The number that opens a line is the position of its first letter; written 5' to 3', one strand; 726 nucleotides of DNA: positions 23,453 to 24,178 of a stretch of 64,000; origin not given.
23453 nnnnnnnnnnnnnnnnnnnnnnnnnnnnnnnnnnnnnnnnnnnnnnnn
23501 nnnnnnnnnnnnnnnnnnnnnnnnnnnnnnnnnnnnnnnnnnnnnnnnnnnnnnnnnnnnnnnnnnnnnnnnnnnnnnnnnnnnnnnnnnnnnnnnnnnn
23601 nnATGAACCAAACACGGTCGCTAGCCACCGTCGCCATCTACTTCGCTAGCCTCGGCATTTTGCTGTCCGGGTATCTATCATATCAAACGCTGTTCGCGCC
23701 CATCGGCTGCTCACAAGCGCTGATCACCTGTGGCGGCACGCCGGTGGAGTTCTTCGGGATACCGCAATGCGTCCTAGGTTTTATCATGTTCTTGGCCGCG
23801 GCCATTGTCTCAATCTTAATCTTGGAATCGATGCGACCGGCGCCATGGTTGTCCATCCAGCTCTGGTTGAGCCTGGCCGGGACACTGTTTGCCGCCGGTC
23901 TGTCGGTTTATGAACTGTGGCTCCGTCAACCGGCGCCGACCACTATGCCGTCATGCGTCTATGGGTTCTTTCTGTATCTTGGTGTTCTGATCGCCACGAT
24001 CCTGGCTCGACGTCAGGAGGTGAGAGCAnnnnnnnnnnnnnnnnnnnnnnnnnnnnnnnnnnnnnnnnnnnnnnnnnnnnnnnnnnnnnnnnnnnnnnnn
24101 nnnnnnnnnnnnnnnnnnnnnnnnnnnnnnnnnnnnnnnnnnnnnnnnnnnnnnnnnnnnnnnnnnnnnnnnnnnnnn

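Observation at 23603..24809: Three tandem paralogous 4-TM membrane protein genes with a shared C-terminal ARR(Q/K)EV(R/K)A motif and coupled ATGA/ATAA junctions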

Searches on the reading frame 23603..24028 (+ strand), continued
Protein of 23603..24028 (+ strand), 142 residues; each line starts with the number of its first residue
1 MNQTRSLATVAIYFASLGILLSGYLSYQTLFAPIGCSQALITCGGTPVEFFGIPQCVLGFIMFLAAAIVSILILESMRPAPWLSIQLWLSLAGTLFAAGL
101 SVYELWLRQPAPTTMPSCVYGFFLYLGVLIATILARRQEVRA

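Call 79: search_protein_families(library=pfam, alignment_id=A7, max_evalue=0.00001)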
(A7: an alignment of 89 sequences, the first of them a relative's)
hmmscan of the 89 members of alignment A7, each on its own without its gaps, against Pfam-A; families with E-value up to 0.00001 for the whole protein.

A. member 1, L017:2176-2874:+ (233 aa): 1 family
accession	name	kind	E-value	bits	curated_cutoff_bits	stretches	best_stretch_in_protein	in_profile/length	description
PF00535.33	Glycos_transf_2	-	1.1e-23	84.4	23.3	1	5-153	2-153/168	Glycosyl transferase family 2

B. families by the number of members that match (of 89 scanned): 82 families (the first 25 are shown)
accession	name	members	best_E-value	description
PF13545.12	HTH_Crp_2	6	1.4e-16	Crp-like helix-turn-helix domain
PF00027.35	cNMP_binding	6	2.6e-15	Cyclic nucleotide-binding domain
PF13462.12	Thioredoxin_4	4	1.2e-26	Thioredoxin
PF01323.26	DSBA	4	1.9e-17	DSBA-like thioredoxin domain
PF00325.26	Crp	4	2.5e-10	Bacterial regulatory proteins, crp family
PF02583.22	Trns_repr_metal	3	6.7e-24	Metal-sensitive transcriptional repressor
PF00403.32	HMA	3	7.1e-16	Heavy-metal-associated domain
PF00122.25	E1-E2_ATPase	2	1.1e-58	E1-E2 ATPase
PF00702.32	Hydrolase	2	1.6e-34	haloacid dehalogenase-like hydrolase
PF13386.12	DsbD_2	2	5.8e-29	Cytochrome C biogenesis protein transmembrane region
PF07479.19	NAD_Gly3P_dh_C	2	1.2e-23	NAD-dependent glycerol-3-phosphate dehydrogenase C-terminus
PF00293.34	NUDIX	2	2.7e-20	NUDIX domain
PF01210.29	NAD_Gly3P_dh_N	2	4.6e-18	NAD-dependent glycerol-3-phosphate dehydrogenase N-terminus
PF01541.30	GIY-YIG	2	1.4e-14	GIY-YIG catalytic domain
PF06445.20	GyrI-like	2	3.1e-14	GyrI-like small molecule binding domain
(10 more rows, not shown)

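Call 93: search_protein_families(library=pfam, proteins=[L020:1612-2853:+, L021:1173-2333:+, L022:1142-2305:+, L027:1437-2096:+, L022:2293-2853:+, L021:2353-2919:+, L027:2105-3001:+, L022:3406-3915:+, L020:3546-4040:+, L023:2153-2926:+], max_evalue=0.001)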
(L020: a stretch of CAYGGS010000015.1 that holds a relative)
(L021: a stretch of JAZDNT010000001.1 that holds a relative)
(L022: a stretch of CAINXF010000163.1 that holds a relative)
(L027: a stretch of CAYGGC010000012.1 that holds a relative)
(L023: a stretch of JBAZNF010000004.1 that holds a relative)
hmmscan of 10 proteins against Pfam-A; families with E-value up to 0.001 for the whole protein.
L020:1612-2853:+ (414 aa): 2 families
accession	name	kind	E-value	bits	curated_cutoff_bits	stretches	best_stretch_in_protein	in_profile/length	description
PF13462.12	Thioredoxin_4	-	3.7e-25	89.5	23.2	1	81-242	7-165/165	Thioredoxin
PF01323.26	DSBA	-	5.5e-14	52.8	25.6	1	91-238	2-188/191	DSBA-like thioredoxin domain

L021:1173-2333:+ (387 aa): 3 families
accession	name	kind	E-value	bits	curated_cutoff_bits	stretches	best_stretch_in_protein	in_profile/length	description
PF13462.12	Thioredoxin_4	-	1.2e-26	94.3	23.2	1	48-212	5-165/165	Thioredoxin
PF01323.26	DSBA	-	1.9e-17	64.1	25.6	1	60-208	2-188/191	DSBA-like thioredoxin domain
PF13743.12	Thioredoxin_5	-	2.4e-05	24.6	27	1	106-192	75-163/186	Thioredoxin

L022:1142-2305:+ (388 aa): 2 families
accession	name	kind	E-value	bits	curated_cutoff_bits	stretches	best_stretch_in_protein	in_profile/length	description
PF13462.12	Thioredoxin_4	-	1.3e-23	84.5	23.2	1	46-211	4-165/165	Thioredoxin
PF01323.26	DSBA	-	6.7e-16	59.1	25.6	1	59-209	2-190/191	DSBA-like thioredoxin domain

L027:1437-2096:+ (220 aa): 3 families
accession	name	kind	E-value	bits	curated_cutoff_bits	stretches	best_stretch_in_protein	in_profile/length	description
PF13462.12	Thioredoxin_4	-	5.3e-24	85.7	23.2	1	50-215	3-164/165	Thioredoxin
PF01323.26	DSBA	-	9.2e-15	55.4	25.6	1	64-215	2-191/191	DSBA-like thioredoxin domain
PF13743.12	Thioredoxin_5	-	5.7e-08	33.1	27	1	112-195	77-162/186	Thioredoxin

L022:2293-2853:+ (187 aa): 1 family
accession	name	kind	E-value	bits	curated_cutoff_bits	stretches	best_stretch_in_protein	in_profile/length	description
PF00293.34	NUDIX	-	1e-19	71.3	21.1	1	37-161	2-126/134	NUDIX domain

L021:2353-2919:+ (189 aa): 1 family
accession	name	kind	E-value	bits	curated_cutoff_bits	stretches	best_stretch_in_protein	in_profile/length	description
PF00293.34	NUDIX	-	2.7e-20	73.2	21.1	1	33-163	2-134/134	NUDIX domain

L027:2105-3001:+ (299 aa): 3 families
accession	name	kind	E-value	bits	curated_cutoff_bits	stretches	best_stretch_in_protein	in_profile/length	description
PF07479.19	NAD_Gly3P_dh_C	-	8.9e-17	62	25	1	167-255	7-95/142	NAD-dependent glycerol-3-phosphate dehydrogenase C-terminus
PF01210.29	NAD_Gly3P_dh_N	-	2.2e-13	50.9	23.1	1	49-138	63-154/158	NAD-dependent glycerol-3-phosphate dehydrogenase N-terminus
PF20618.3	GPD_NAD_C_bact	-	4.1e-05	24.5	27.6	1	221-253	1-33/66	Bacterial GPD, NAD-dependent C-terminal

L022:3406-3915:+ (170 aa): 1 family
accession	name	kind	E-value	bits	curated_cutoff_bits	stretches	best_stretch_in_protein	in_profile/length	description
PF06445.20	GyrI-like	-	3.1e-14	54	26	1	9-168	3-153/155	GyrI-like small molecule binding domain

L020:3546-4040:+ (165 aa): 1 family
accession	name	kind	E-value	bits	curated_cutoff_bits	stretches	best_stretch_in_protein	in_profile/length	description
PF06445.20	GyrI-like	-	1.9e-13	51.4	26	1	5-162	2-150/155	GyrI-like small molecule binding domain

L023:2153-2926:+ (258 aa): 2 families
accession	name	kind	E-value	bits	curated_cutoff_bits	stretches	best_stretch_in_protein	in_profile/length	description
PF00413.30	Peptidase_M10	-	4.1e-06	27.2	24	1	188-223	103-138/159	Matrixin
PF07998.17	Peptidase_M54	-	0.00011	22.8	24.4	1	194-245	146-193/194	Peptidase family M54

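Call 108: search_protein_families(library=pfam, proteins=[P0035, P0039, P0025, P0018, P0020, P0002, P0031, P0036], max_evalue=0.01)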
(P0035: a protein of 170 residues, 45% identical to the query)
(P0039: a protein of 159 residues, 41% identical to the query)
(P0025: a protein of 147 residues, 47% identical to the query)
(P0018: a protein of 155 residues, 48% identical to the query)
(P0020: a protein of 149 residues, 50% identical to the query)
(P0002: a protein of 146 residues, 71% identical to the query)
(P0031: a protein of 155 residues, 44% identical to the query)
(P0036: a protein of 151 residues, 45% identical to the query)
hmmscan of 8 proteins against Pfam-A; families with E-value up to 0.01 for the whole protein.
P0035 (170 aa): 1 family
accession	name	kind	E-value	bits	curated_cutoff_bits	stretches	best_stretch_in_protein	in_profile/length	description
PF07884.19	VKOR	-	2.3e-09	37.9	27.5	1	9-103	2-110/134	Vitamin K epoxide reductase family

P0039 (159 aa): 1 family
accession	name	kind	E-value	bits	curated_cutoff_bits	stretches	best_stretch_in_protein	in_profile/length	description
PF07884.19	VKOR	-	1e-06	29.3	27.5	1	8-105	1-110/134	Vitamin K epoxide reductase family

P0025 (147 aa): 2 families
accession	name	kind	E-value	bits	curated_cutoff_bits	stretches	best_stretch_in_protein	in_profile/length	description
PF07884.19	VKOR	-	2.5e-10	41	27.5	1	9-108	2-113/134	Vitamin K epoxide reductase family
PF02600.21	DsbB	-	0.0068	17.3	22.1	0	53-117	33-92/148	Disulfide bond formation protein DsbB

P0018 (155 aa): 2 families
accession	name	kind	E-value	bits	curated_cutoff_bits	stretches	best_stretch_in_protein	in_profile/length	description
PF07884.19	VKOR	-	1e-05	26.1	27.5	1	11-107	4-109/134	Vitamin K epoxide reductase family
PF02600.21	DsbB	-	0.0021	18.9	22.1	1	56-121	32-93/148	Disulfide bond formation protein DsbB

P0020 (149 aa): 1 family
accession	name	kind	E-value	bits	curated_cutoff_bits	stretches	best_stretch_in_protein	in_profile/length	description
PF07884.19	VKOR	-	6.1e-07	30.1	27.5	1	9-106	2-108/134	Vitamin K epoxide reductase family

P0002 (146 aa): 1 family
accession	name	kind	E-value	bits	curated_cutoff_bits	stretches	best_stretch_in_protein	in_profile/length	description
PF07884.19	VKOR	-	1.3e-05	25.8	27.5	1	14-115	2-114/134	Vitamin K epoxide reductase family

P0031 (155 aa): 2 families
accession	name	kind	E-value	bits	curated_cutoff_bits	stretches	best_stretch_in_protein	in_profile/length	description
PF07884.19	VKOR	-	1.3e-05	25.8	27.5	1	11-108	4-110/134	Vitamin K epoxide reductase family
PF02600.21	DsbB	-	0.0049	17.7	22.1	0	56-127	32-93/148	Disulfide bond formation protein DsbB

P0036 (151 aa): 1 family
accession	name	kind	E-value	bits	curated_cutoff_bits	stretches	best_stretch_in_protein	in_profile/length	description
PF07884.19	VKOR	-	2.5e-07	31.3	27.5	1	11-107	4-109/134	Vitamin K epoxide reductase family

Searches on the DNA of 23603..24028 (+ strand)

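Call 103: search_rna_families(source=L001, start=3200, end=3700, threshold=evalue, max_evalue=1)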
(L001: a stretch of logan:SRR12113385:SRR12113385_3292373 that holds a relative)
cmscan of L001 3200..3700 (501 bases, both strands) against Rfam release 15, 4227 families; matches with E-value up to 1: 0.
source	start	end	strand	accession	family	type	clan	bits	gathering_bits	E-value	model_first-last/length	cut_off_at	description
